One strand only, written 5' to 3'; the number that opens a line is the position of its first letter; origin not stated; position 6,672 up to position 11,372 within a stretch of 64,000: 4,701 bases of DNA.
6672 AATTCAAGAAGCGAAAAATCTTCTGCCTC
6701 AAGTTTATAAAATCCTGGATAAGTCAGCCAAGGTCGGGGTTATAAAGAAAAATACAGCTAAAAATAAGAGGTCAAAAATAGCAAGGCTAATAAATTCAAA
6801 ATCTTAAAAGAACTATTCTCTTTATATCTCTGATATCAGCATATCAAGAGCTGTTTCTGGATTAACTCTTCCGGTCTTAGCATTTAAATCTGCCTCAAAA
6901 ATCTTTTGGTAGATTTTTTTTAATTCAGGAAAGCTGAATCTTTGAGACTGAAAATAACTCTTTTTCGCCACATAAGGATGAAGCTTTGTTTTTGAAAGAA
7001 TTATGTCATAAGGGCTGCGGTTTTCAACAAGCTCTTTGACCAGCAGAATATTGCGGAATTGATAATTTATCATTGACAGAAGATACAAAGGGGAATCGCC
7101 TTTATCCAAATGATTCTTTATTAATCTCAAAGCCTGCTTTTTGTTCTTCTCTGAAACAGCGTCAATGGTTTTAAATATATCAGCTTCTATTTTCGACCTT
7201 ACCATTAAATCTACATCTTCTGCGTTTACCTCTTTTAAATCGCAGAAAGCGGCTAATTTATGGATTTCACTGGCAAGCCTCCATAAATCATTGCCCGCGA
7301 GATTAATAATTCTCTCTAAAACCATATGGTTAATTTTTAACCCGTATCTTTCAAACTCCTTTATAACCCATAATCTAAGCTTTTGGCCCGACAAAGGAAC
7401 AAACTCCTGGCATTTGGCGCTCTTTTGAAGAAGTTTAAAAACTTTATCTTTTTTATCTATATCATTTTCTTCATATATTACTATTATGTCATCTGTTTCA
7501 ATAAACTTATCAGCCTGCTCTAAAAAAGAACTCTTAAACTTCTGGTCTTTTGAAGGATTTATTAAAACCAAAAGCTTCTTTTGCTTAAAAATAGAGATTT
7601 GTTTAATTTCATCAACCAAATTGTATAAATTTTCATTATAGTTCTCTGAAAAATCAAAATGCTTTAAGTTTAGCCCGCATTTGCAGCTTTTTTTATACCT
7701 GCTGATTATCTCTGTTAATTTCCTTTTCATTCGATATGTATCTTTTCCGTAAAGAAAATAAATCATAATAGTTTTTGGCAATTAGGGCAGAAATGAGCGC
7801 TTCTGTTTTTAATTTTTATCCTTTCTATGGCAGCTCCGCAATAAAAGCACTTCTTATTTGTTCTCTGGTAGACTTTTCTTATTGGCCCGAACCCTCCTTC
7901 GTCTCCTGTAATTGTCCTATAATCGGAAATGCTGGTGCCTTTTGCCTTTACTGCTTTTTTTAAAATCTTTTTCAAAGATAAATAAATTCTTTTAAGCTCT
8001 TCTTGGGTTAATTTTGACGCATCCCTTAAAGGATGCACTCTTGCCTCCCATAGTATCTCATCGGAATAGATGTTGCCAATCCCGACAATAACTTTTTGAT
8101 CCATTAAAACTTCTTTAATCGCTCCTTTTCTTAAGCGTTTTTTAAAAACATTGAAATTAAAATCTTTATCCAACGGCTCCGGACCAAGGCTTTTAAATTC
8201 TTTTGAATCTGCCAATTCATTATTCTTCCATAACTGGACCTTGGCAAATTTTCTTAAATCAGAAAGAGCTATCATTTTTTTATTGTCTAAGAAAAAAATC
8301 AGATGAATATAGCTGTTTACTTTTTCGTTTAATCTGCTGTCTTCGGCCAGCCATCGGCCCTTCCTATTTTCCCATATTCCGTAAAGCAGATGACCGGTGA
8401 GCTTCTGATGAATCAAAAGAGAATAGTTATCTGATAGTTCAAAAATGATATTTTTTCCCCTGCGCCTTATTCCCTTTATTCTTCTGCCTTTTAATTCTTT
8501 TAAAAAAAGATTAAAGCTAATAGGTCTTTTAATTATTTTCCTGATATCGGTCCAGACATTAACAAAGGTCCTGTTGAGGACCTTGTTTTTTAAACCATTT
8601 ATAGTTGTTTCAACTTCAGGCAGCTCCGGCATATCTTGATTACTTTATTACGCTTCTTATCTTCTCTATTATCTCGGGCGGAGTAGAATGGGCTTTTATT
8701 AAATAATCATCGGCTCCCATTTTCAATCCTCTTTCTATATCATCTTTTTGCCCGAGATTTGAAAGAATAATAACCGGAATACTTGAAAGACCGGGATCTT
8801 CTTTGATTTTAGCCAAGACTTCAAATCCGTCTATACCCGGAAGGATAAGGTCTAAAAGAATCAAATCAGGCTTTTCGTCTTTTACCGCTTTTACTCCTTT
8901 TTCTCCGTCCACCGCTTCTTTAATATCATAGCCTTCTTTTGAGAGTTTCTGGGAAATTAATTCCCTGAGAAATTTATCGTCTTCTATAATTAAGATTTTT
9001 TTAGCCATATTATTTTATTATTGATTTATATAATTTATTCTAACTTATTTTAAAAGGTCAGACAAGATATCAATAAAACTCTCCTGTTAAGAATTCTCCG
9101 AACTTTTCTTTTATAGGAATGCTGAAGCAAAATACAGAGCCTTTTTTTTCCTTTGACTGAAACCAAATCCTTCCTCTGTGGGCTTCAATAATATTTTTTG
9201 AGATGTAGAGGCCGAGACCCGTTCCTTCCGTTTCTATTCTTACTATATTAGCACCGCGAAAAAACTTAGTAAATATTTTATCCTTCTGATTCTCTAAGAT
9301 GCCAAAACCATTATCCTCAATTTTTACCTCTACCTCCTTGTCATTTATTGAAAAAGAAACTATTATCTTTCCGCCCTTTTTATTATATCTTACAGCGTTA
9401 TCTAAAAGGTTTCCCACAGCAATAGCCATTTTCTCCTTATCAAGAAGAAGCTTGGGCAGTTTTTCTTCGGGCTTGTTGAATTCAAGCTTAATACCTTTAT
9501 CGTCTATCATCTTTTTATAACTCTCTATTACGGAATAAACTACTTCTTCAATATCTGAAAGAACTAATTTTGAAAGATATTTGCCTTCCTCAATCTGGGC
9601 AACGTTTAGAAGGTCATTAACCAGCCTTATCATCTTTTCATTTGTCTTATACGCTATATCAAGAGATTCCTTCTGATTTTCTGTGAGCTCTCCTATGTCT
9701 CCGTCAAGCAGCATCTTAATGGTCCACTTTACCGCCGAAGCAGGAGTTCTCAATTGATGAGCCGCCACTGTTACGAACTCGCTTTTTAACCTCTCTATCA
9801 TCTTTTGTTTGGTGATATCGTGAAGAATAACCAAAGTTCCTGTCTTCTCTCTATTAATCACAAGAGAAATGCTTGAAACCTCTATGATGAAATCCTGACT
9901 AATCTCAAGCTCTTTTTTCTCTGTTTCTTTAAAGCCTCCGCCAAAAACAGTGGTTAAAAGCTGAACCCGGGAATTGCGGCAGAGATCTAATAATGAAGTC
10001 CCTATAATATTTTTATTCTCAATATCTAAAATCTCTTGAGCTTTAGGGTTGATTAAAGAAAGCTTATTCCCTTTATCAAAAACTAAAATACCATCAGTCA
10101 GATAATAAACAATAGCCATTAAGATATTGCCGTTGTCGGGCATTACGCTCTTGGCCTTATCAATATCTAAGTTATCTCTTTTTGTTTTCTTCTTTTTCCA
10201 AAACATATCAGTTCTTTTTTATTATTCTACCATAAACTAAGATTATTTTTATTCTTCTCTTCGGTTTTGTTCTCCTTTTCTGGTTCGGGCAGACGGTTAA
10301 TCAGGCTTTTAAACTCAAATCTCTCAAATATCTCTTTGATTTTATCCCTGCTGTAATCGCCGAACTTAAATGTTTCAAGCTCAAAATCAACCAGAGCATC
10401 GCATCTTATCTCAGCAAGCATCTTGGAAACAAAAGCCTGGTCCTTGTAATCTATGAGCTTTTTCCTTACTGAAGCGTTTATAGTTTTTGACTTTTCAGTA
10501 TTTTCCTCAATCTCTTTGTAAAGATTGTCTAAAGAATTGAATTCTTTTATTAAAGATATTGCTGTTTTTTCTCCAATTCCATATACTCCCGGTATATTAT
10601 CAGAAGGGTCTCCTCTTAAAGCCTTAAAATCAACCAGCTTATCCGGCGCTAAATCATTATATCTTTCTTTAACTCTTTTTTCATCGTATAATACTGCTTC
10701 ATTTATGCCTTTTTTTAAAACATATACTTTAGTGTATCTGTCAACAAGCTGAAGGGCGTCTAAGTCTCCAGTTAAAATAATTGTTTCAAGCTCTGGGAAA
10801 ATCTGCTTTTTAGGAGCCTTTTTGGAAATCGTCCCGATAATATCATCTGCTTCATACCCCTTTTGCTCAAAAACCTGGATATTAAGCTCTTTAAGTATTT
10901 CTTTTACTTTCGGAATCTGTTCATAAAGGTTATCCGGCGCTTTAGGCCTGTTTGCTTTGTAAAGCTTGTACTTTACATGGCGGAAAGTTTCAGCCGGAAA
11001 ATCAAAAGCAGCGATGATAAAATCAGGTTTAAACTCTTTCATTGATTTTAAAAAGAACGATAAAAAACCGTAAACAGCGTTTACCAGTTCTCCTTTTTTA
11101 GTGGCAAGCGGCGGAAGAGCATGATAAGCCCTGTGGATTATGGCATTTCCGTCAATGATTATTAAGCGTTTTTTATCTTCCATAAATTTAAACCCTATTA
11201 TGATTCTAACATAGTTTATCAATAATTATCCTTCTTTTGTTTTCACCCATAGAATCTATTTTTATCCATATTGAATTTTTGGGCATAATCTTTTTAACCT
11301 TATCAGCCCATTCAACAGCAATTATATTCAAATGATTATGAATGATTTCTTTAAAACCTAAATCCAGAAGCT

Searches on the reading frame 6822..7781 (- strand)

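Call 91: search_protein_families(library=pfam, proteins=[window:6822-7781:-], max_evalue=0.0001)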
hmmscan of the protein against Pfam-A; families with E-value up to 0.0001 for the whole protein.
window:6822-7781:- (319 aa): 2 families
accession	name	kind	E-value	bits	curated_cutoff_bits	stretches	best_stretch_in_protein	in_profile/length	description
PF21694.2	DNA_pol3_delta_C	-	8.9e-29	100.4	27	1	199-318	1-120/121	DNA polymerase III delta subunit, C-terminal domain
PF06144.19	DNA_pol3_delta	-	1.5e-09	38.3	21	1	8-124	1-120/124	DNA polymerase III, delta subunit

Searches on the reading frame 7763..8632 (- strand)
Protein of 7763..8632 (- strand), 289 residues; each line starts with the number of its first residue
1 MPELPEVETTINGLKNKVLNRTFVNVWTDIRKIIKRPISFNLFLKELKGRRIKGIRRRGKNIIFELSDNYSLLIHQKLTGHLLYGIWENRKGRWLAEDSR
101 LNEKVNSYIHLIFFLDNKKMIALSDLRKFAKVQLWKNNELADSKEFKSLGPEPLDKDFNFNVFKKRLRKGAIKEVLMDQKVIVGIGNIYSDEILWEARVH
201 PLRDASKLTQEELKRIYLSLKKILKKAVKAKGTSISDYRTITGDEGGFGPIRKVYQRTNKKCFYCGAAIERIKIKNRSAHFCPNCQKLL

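Call 91: search_protein_families(library=pfam, proteins=[window:7763-8632:-], max_evalue=0.0001)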
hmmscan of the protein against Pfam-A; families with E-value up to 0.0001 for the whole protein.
window:7763-8632:- (289 aa): 3 families
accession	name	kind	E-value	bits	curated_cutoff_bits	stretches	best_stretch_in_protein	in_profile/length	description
PF06831.19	H2TH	-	1e-29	102.8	34.7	1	149-237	1-91/93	Formamidopyrimidine-DNA glycosylase H2TH domain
PF01149.29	Fapy_DNA_glyco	-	3.1e-25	89.5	25.5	1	1-132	1-117/117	Formamidopyrimidine-DNA glycosylase N-terminal domain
PF06827.20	zf-FPG_IleRS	-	9.7e-07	28.9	21.3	1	260-287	2-29/30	Zinc finger found in FPG and IleRS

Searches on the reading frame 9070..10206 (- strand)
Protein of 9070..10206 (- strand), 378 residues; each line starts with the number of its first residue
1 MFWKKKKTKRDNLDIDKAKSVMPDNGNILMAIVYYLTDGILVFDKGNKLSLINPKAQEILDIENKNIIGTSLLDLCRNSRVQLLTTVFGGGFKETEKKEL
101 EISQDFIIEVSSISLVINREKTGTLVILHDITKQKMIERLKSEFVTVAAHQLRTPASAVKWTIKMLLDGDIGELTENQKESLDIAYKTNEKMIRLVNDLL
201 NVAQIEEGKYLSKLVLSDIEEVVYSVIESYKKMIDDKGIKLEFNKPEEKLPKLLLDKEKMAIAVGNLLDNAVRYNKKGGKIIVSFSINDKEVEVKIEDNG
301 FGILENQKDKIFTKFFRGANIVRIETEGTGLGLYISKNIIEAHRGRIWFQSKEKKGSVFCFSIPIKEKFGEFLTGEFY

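Call 60: search_protein_families(library=pfam, proteins=[window:9070-10206:-], max_evalue=0.00001)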
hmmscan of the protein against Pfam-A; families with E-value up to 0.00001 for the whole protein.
window:9070-10206:- (378 aa): 3 families
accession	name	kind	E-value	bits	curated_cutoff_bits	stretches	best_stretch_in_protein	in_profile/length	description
PF02518.31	HATPase_c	-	9.1e-26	90.9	26.4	1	257-366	3-110/111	Histidine kinase-, DNA gyrase B-, and HSP90-like ATPase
PF00512.31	HisKA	-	7.5e-14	52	26.9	1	141-208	2-66/66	His Kinase A (phospho-acceptor) domain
PF00989.32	PAS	-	2.6e-06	27.8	22.6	1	31-131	5-113/113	PAS fold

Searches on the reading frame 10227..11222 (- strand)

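Call 60: search_protein_families(library=pfam, proteins=[window:10227-11222:-], max_evalue=0.00001)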
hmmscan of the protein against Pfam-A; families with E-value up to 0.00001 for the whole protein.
window:10227-11222:- (331 aa): 2 families
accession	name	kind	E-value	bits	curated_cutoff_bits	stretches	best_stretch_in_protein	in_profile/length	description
PF02739.22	5_3_exonuc_N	-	7.8e-53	179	34.3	1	19-188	1-163/164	5'-3' exonuclease, N-terminal resolvase-like domain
PF01367.25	5_3_exonuc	-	1.1e-30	106.4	40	1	192-291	2-95/97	5'-3' exonuclease, C-terminal SAM fold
